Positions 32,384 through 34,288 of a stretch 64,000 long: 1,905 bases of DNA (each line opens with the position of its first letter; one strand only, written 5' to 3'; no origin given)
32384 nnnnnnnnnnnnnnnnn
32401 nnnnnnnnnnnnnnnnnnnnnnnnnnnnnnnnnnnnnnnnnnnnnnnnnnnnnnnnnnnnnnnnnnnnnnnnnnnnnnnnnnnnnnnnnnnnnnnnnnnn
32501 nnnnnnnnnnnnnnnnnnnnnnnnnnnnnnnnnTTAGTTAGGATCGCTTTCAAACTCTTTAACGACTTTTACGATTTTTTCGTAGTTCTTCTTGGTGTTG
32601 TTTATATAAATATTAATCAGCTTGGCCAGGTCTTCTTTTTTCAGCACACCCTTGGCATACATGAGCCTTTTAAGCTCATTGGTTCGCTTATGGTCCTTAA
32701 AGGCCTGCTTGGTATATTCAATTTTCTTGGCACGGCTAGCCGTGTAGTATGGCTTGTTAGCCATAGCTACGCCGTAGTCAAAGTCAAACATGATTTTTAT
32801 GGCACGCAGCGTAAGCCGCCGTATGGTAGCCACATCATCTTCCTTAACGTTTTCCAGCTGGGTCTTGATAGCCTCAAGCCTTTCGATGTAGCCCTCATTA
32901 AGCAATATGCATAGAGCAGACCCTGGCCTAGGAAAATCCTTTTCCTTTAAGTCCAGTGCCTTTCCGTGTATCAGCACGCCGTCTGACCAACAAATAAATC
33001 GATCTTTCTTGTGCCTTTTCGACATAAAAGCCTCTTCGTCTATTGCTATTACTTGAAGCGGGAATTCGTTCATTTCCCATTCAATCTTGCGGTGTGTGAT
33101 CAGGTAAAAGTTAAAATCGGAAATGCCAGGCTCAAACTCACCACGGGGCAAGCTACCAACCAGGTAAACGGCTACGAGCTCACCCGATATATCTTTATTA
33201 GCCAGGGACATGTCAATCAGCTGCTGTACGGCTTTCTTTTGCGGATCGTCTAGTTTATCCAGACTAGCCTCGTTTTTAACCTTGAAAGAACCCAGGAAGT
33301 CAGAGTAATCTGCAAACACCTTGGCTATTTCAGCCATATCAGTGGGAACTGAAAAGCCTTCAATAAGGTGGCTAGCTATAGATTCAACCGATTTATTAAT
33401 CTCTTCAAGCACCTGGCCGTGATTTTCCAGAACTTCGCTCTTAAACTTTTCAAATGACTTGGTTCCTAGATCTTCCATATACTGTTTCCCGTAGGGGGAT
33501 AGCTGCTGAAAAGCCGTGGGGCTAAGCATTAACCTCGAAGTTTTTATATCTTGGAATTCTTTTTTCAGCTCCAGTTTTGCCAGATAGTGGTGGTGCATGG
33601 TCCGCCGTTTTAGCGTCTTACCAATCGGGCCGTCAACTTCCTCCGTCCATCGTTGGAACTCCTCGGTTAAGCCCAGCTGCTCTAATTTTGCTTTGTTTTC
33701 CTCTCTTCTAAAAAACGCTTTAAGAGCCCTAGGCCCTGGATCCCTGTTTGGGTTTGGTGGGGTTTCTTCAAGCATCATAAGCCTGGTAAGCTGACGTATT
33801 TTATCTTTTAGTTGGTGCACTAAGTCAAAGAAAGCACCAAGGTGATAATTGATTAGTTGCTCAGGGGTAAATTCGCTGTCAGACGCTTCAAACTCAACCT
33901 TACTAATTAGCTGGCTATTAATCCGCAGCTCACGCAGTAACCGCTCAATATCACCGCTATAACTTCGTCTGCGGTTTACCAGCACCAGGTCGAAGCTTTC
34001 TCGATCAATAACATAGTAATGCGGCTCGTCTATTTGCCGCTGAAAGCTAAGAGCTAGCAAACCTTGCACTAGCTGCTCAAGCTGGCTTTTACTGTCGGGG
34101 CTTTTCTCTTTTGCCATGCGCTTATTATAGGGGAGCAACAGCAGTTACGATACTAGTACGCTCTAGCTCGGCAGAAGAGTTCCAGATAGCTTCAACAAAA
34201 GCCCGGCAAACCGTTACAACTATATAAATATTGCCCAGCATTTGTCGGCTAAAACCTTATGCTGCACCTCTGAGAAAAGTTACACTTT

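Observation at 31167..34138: AT-rich two-gene module with overlapping convergent stops next to a tRNA recombination hotspot: candidate toxin/defence-like system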

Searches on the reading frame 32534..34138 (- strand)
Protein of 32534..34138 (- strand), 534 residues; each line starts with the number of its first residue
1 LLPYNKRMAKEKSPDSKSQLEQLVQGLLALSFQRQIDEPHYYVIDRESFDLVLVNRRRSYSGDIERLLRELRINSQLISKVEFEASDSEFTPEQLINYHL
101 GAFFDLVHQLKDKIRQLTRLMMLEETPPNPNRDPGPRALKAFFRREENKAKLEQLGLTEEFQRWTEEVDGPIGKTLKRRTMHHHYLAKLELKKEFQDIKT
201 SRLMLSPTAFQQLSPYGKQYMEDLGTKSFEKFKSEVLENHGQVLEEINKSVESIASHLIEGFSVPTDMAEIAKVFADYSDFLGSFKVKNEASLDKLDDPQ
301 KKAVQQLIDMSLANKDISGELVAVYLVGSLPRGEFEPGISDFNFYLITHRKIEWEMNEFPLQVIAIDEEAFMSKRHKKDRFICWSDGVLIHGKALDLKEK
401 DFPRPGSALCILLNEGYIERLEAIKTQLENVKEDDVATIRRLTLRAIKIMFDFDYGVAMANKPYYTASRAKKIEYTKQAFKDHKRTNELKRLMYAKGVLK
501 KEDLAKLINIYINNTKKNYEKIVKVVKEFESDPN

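Call 4: search_protein_families(library=pfam, proteins=[window:32534-34138:-], max_evalue=1)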
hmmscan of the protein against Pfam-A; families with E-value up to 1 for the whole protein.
window:32534-34138:- (534 aa): 2 families
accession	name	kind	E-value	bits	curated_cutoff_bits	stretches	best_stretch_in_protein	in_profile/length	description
PF16156.12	DUF4864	-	0.098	13.4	27.1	1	423-486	11-75/117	Domain of unknown function (DUF4864)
PF08673.15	RsbU_N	-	0.11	13.1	25.5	0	88-116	32-60/75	Phosphoserine phosphatase RsbU, N-terminal domain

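Call 5: search_protein_families(library=padloc, proteins=[window:32534-34138:-], max_evalue=1)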
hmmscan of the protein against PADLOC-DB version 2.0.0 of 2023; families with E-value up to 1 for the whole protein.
window:32534-34138:- (534 aa): 0 families

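Call 6: search_protein_families(library=ncbifam, proteins=[window:32534-34138:-], max_evalue=1)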
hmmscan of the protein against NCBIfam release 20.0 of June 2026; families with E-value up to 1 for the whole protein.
window:32534-34138:- (534 aa): 0 families

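Call 7: search_protein_families(library=phrogs, proteins=[window:32534-34138:-], max_evalue=1)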
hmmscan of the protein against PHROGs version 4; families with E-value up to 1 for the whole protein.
window:32534-34138:- (534 aa): 4 families
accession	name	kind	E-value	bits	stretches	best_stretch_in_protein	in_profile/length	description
phrog_22721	-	unknown function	0.0042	18.4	1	422-505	12-92/116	-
phrog_9504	-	unknown function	0.11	12.7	1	158-250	213-298/320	-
phrog_31952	-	unknown function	0.21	12.2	1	243-341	34-131/289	-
phrog_16569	-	head and packaging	0.5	11.7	0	499-528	26-55/66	virion structural protein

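Call 9: find_homologous_proteins(query=window:32534-34138:-)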
Query window:32534-34138:- (534 aa): 43 proteins with E <= 0.001 among 8000 candidates.
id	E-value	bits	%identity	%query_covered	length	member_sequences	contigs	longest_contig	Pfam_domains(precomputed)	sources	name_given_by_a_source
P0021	0.0e+0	1170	100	99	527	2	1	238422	-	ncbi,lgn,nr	ncbi:MAG TPA: hypothetical protein VFP35_02745 [Candidatus Saccharimonadales bacterium]|nr:hypotheti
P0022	3.1e-197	675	58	96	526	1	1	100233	-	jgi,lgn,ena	-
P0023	1.3e-125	438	42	97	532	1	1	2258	PF01909.30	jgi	jgi:predicted nucleotidyltransferase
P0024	3.1e-123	431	41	96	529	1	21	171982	-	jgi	jgi:predicted nucleotidyltransferase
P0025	5.5e-123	430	41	96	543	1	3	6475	-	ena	-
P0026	2.3e-120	421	39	97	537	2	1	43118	-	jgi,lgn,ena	-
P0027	3.8e-120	420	39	96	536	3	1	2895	-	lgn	-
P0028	6.9e-120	420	40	96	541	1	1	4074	-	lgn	-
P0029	9.7e-120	419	40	97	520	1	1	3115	-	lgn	-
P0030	2.7e-119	418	39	97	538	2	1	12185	-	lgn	-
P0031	1.5e-118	415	40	96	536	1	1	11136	PF01909.30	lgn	-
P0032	2.8e-118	414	38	97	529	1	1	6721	-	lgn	-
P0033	7.5e-118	413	41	93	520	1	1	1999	-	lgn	-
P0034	1.5e-117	412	39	96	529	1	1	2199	-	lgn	-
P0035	3.9e-117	410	39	96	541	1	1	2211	-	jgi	-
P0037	2.8e-116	408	40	99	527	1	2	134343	-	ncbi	-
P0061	1.1e-87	313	33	97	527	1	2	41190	-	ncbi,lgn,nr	ncbi:MAG: hypothetical protein HYY18_10895 [Planctomycetes bacterium]|nr:hypothetical protein [Planc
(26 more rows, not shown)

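Call 14: find_encoding_contigs(protein=P0022, flank=6000, max_places=2)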
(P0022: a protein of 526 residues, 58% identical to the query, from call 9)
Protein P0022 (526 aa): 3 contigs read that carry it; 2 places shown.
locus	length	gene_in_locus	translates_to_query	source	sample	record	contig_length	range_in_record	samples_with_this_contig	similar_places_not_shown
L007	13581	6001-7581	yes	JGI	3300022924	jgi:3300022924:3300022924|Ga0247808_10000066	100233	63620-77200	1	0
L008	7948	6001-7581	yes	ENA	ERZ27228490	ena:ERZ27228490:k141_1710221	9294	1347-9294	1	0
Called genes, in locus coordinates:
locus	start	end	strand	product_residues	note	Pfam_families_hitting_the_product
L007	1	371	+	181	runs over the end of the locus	PF03703:bPH_2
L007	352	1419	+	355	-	PF13624:SurA_N_3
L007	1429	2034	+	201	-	PF00081:Sod_Fe_N, PF02777:Sod_Fe_C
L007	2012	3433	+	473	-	PF00128:Alpha-amylase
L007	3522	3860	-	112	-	-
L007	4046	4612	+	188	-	PF06414:Zeta_toxin, PF13238:AAA_18, PF13671:AAA_33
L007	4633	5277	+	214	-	PF00300:His_Phos_1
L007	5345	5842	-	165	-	PF00583:Acetyltransf_1, PF13673:Acetyltransf_10, PF13508:Acetyltransf_7, PF08445:FR47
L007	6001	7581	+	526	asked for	-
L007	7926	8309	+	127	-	-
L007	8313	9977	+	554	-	PF13632:Glyco_trans_2_3 (weak)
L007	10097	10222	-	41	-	-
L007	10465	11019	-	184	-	-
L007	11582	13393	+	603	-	PF07973:tRNA_SAD, PF00587:tRNA-synt_2b, PF03129:HGTP_anticodon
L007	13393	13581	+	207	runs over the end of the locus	-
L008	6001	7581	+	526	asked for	-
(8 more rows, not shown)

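Call 15: find_encoding_contigs(protein=P0024, flank=6000, max_places=3)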
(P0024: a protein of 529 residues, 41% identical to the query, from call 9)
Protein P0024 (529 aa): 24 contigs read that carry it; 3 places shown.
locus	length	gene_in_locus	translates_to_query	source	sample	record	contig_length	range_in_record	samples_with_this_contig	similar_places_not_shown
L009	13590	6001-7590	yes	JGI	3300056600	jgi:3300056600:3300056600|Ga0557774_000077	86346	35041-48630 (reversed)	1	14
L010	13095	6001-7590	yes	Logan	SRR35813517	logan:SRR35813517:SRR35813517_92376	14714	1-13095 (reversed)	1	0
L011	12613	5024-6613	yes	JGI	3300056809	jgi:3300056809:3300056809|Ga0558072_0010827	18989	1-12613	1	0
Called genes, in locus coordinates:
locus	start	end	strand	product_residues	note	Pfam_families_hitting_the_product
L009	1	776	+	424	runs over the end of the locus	PF01566:Nramp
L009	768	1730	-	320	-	PF12146:Hydrolase_4, PF00561:Abhydrolase_1, PF12697:Abhydrolase_6, PF20408:Abhydrolase_11 (faint), PF00756:Esterase (faint)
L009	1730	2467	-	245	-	PF01061:ABC2_membrane, PF12679:ABC2_membrane_2, PF12698:ABC2_membrane_3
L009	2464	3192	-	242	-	PF02463:SMC_N (faint), PF03193:RsgA_GTPase (faint), PF13476:AAA_23 (faint), PF00005:ABC_tran, PF13304:AAA_21 (weak)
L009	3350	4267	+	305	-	PF01073:3Beta_HSD, PF01370:Epimerase, PF05368:NmrA, PF13460:NAD_binding_10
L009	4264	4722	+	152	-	-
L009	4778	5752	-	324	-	PF03631:Virul_fac_BrkB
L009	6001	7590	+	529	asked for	-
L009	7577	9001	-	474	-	-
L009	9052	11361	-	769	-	PF00270:DEAD (weak), PF04851:ResIII, PF18766:SWI2_SNF2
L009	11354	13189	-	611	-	PF01555:N6_N4_Mtase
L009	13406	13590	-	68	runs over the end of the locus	-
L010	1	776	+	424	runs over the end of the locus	PF01566:Nramp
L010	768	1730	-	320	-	PF12146:Hydrolase_4, PF00561:Abhydrolase_1, PF12697:Abhydrolase_6, PF20408:Abhydrolase_11 (faint), PF00756:Esterase (faint)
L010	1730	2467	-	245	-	PF01061:ABC2_membrane, PF12679:ABC2_membrane_2, PF12698:ABC2_membrane_3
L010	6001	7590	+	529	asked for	-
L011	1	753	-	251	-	?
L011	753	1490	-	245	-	PF01061:ABC2_membrane, PF12679:ABC2_membrane_2, PF12698:ABC2_membrane_3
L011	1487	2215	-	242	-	PF02463:SMC_N (faint), PF03193:RsgA_GTPase (faint), PF13476:AAA_23 (faint), PF00005:ABC_tran, PF13304:AAA_21 (weak)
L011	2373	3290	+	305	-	PF01073:3Beta_HSD, PF01370:Epimerase, PF05368:NmrA, PF13460:NAD_binding_10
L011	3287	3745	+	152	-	-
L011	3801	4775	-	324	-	PF03631:Virul_fac_BrkB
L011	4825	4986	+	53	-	-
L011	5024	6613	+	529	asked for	-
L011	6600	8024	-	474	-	-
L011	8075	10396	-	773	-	PF00270:DEAD (weak), PF04851:ResIII, PF18766:SWI2_SNF2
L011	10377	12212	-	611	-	PF01555:N6_N4_Mtase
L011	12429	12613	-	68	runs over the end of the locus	-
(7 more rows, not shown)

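Call 16: find_encoding_contigs(protein=P0037, flank=6000, max_places=2)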
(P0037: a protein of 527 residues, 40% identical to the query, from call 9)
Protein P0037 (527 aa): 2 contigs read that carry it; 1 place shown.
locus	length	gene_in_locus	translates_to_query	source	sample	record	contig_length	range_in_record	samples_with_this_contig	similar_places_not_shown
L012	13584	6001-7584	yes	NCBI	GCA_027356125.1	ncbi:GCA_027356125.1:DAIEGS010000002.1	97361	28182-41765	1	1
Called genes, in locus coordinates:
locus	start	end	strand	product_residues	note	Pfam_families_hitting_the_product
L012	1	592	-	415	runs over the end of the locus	PF01204:Trehalase, PF22422:MGH1-like_GH, PF01204:Trehalase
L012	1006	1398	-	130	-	PF07883:Cupin_2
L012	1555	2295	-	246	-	PF01061:ABC2_membrane, PF12679:ABC2_membrane_2 (weak), PF12698:ABC2_membrane_3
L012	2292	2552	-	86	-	PF13304:AAA_21 (weak)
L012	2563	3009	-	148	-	-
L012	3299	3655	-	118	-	-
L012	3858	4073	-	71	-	-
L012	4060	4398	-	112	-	-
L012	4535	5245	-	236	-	PF00293:NUDIX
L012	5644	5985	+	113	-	-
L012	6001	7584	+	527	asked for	-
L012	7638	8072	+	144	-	-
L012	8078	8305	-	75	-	PF13560:HTH_31, PF12844:HTH_19 (weak), PF01381:HTH_3, PF13443:HTH_26 (weak)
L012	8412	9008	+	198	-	PF11611:DUF4352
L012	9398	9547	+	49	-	-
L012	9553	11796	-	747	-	PF07693:KAP_NTPase, PF13191:AAA_16, PF13401:AAA_22 (faint)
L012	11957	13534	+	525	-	PF00239:Resolvase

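Call 17: find_encoding_contigs(protein=P0061, flank=6000, max_places=2)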
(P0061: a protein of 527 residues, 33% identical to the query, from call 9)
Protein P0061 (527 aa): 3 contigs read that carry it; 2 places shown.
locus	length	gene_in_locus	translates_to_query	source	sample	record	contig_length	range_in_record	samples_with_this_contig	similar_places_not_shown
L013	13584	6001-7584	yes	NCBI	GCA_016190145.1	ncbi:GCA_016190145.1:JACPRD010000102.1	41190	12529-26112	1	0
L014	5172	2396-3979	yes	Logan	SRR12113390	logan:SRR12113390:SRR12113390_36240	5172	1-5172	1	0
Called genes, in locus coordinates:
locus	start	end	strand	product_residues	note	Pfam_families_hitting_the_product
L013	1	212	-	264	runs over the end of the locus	PF02353:CMAS, PF13489:Methyltransf_23, PF01209:Ubie_methyltran (weak), PF13649:Methyltransf_25, PF13847:Methyltransf_31, PF08241:Methyltransf_11, PF08242:Methyltransf_12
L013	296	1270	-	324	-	-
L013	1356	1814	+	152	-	-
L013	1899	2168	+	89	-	PF08681:TacA1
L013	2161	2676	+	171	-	PF00583:Acetyltransf_1, PF13508:Acetyltransf_7 (faint), PF13673:Acetyltransf_10 (weak)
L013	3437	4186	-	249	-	-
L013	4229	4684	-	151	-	PF01850:PIN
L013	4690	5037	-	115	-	-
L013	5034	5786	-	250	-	-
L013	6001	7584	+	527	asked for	-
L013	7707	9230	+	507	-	PF05708:Peptidase_C92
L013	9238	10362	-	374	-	-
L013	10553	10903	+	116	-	PF02604:PhdYeFM_antitox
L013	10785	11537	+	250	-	PF06414:Zeta_toxin, PF13671:AAA_33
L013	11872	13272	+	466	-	PF06917:Pectate_lyase_2 (faint), PF07470:Glyco_hydro_88 (faint), PF25840:Ulvan_lyase_N (faint), PF07944:Beta-AFase-like_GH127_cat (faint), PF05147:LANC_like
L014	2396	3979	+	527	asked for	-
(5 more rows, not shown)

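Call 19: search_protein_families(library=pfam, proteins=[L009:7577-9001:-], max_evalue=0.1)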
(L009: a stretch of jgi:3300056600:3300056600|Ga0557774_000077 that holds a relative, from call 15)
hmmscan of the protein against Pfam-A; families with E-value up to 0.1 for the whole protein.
L009:7577-9001:- (474 aa): 0 families

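Call 27: find_related_loci(query=A2, collection=metagenome_contigs, flank=8000)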
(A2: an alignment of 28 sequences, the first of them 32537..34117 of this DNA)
Query A2 (527 aa) in metagenome_contigs; peptide patterns used: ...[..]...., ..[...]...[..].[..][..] (x = any residue, [..] = any of these).
140 stretches matched a pattern; 36 encode a relative of the query (tblastn E <= 1e-3); 34 distinct loci.
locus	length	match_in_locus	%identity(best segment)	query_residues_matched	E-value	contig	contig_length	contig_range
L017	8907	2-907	90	225-526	0e+0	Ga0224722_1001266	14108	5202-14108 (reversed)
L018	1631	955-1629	94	1-225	2e-151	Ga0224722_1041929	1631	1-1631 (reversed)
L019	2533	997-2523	42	11-518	7e-137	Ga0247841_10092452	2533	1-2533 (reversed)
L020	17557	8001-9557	39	9-526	6e-128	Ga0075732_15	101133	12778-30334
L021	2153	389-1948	39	6-525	3e-132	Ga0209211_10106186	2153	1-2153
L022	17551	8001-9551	39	11-527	7e-124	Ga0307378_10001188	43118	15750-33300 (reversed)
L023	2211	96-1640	39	9-522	1e-130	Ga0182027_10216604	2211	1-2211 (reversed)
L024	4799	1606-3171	39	7-527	7e-124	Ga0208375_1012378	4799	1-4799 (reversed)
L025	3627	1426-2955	39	8-522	7e-124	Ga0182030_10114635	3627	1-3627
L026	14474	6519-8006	41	26-526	2e-115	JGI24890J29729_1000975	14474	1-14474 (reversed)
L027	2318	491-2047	38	4-527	7e-120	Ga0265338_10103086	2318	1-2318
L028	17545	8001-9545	58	10-524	0e+0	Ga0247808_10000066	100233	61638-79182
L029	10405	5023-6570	34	6-520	2e-105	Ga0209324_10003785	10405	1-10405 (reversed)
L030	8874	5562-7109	34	6-520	2e-105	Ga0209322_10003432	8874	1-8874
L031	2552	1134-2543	37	11-479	2e-109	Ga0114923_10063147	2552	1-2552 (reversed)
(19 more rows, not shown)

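Call 36: predict_structure(alignment_id=A2)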
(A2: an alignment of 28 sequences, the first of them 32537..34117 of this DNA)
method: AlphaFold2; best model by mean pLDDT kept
length: 527 residues; sequences in the alignment: 28
mean_pLDDT: 89.2   pTM: 0.79
mean pLDDT of the five models: 89.2, 88.4, 88.0, 87.8, 87.8
residues with pLDDT >= 90: 353; 70-90: 143; 50-70: 22; < 50: 9
segments of 3 or more residues with pLDDT < 50: 1-8
pLDDT, mean of each block of 10 residues (from residue 1): 47 97 95 85 95 97 94 79 83 90 95 92 87 92 94 92 90 57 82 89 89 93 93 95 97 96 94 92 93 88 75 87 91 89 85 87 93 95 93 92 93 95 91 92 95 92 94 88 88 91 95 89 68
secondary structure, 60 per line:
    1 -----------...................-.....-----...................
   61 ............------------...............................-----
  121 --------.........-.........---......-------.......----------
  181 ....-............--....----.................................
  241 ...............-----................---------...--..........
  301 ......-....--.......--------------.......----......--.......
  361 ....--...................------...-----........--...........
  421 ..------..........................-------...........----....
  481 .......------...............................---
elements in order: H12-30 H32-36 H42-72 H85-115 H129-137 H139-147 H151-156 H164-170 H181-184 H186-197 H200-203 H208-255 H261-276 H291-306 H308-311 E314-320 E335-341 E346-351 E354-360 H361-364 H367-379 E380-385 H400-407 H410-422 H429-454 H462-472 H477-487 H494-524

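Call 45: search_protein_families(library=padloc, proteins=[L009:9052-11361:-, L009:11354-13189:-], max_evalue=0.01)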
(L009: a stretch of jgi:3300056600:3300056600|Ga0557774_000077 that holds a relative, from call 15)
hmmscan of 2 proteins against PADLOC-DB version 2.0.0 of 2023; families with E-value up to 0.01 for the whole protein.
L009:9052-11361:- (769 aa): 8 families
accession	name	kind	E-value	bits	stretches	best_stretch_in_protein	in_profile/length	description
PDLC03652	REase_III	-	4.8e-20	69.2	2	186-465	195-473/809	Type III restriction enzyme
PDLC03650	REase_III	-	4.6e-14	49.8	1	137-393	209-440/898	Type III restriction enzyme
PDLC03653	REase_III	-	1.1e-13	48.3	1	141-392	247-487/883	Type III restriction enzyme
PDLC02707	PbeA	-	3.2e-07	27.3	1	2-199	251-420/672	PbeA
PDLC03648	REase_III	-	5.7e-07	26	1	155-380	133-360/871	Type III restriction enzyme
PDLC01710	Cas3a1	-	0.00066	16.3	1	5-55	199-245/745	Cas3_1_CAS-I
PDLC01730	typeIV_DinG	-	0.00079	15.8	0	134-185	351-400/802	Csf4_1_IVA1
PDLC01758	Cas3b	-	0.0013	15.3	1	23-92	289-358/797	-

L009:11354-13189:- (611 aa): 29 families (the best 25 are shown)
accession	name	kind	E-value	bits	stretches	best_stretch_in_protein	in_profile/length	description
PDLC03634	MTase_III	-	3e-98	328.3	2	117-459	169-455/621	Type III methyltransferase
PDLC03642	MTase_III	-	1.7e-77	259.3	2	21-198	39-217/528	Type III methyltransferase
PDLC03644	MTase_III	-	6e-68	227.9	1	29-493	5-430/542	Type III methyltransferase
PDLC03646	MTase_III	-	3.2e-64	215.3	2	256-466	622-840/1057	Type III methyltransferase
PDLC03641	MTase_III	-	3.5e-62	208.9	2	114-463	177-465/657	Type III methyltransferase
PDLC03640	MTase_III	-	1.3e-58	196.9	2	63-199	42-200/654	Type III methyltransferase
PDLC03639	MTase_III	-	8.8e-57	190.8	2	10-197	32-221/639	Type III methyltransferase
PDLC03645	MTase_III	-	3.2e-45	152.4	2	66-185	141-259/709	Type III methyltransferase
PDLC03637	MTase_III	-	2.4e-42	143.3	2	14-200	73-266/513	Type III methyltransferase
PDLC03636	MTase_III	-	4.6e-37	126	1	55-203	36-179/575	Type III methyltransferase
PDLC03635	MTase_III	-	9.6e-37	125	1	61-429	215-547/708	Type III methyltransferase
PDLC03354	MTase_II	-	6.9e-32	109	2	64-212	55-220/425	Type II methyltransferase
PDLC03278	MTase_II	-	3.6e-29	100.4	1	75-450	9-342/390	Type II methyltransferase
PDLC03638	MTase_III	-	1.3e-27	94.6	1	66-210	382-523/816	Type III methyltransferase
PDLC03300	MTase_II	-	4e-22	76.6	3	117-234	82-199/302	Type II methyltransferase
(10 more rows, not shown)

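Call 47: search_solved_structures(query=A2, max_evalue=10)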
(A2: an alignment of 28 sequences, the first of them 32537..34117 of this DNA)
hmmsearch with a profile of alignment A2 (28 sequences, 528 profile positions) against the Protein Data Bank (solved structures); distinct sequences matched with E-value up to 10: 9.
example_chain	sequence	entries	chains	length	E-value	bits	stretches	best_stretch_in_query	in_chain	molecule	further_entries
2rff_A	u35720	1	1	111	0.0012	20.6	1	294-358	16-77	Putative nucleotidyltransferase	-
1ylq_A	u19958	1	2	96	0.0043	18.8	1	302-360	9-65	putative nucleotidyltransferase, hypothetical protein AF0614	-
3jrt_A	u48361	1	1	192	0.17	13.5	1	50-100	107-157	Integron cassette protein Vpc_cass2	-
9ntn_G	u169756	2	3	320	0.62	11.7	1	293-347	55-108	CdnD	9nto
4pip_A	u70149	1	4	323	0.68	11.6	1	151-189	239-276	Histidine-specific methyltransferase EgtD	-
4uy7_A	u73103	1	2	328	1.5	10.5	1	151-189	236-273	HISTIDINE-SPECIFIC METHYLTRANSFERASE EGTD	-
4uy5_A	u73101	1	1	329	1.5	10.5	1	151-189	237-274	HISTIDINE-SPECIFIC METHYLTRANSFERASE EGTD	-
4pim_A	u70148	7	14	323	2.1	10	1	151-189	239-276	Histidine-specific methyltransferase EgtD | Histidine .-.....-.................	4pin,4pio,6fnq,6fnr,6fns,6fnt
4uy6_A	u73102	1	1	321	2.2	9.9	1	151-189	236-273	HISTIDINE-SPECIFIC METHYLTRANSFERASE EGTD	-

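Call 51: search_protein_families(library=pfam, proteins=[L017:1018-1602:-, L017:1821-2423:+, L012:5644-5985:+, L012:7638-8072:+], max_evalue=0.1)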
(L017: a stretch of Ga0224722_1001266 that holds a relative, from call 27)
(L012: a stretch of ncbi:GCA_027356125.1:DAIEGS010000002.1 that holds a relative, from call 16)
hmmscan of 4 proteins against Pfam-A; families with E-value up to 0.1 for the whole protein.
L017:1018-1602:- (194 aa): 2 families
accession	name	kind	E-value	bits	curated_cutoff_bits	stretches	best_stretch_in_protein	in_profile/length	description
PF02673.24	BacA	-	0.0033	17.6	33.4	1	8-99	51-146/257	Bacitracin resistance protein BacA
PF16327.10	CcmF_C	-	0.063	12.9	28.7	1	21-80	66-126/323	Cytochrome c-type biogenesis protein CcmF C-terminal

L017:1821-2423:+ (200 aa): 0 families

L012:5644-5985:+ (113 aa): 1 family
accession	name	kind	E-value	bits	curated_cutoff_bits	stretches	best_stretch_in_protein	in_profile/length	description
PF16992.11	RNA_pol_RpbG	-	0.085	13.4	27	0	60-105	17-60/119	DNA-directed RNA polymerase, subunit G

L012:7638-8072:+ (144 aa): 2 families
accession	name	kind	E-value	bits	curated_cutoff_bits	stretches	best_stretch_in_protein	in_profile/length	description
PF20901.3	Sf6_terminase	-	0.024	15.1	27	1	25-105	3-88/106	Bacteriophage Sf6, terminase small subunit-like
PF13384.12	HTH_23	-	0.047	14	24.6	0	32-59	11-38/50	Homeodomain-like domain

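Call 54: find_related_loci(query=A2, collection=viral_contigs, flank=8000)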
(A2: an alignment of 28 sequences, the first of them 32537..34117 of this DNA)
Query A2 (527 aa) in viral_contigs; peptide patterns used: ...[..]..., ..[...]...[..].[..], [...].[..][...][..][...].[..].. (x = any residue, [..] = any of these).
80 stretches matched a pattern, but none encodes a relative of the query by tblastn (E <= 1e-3).
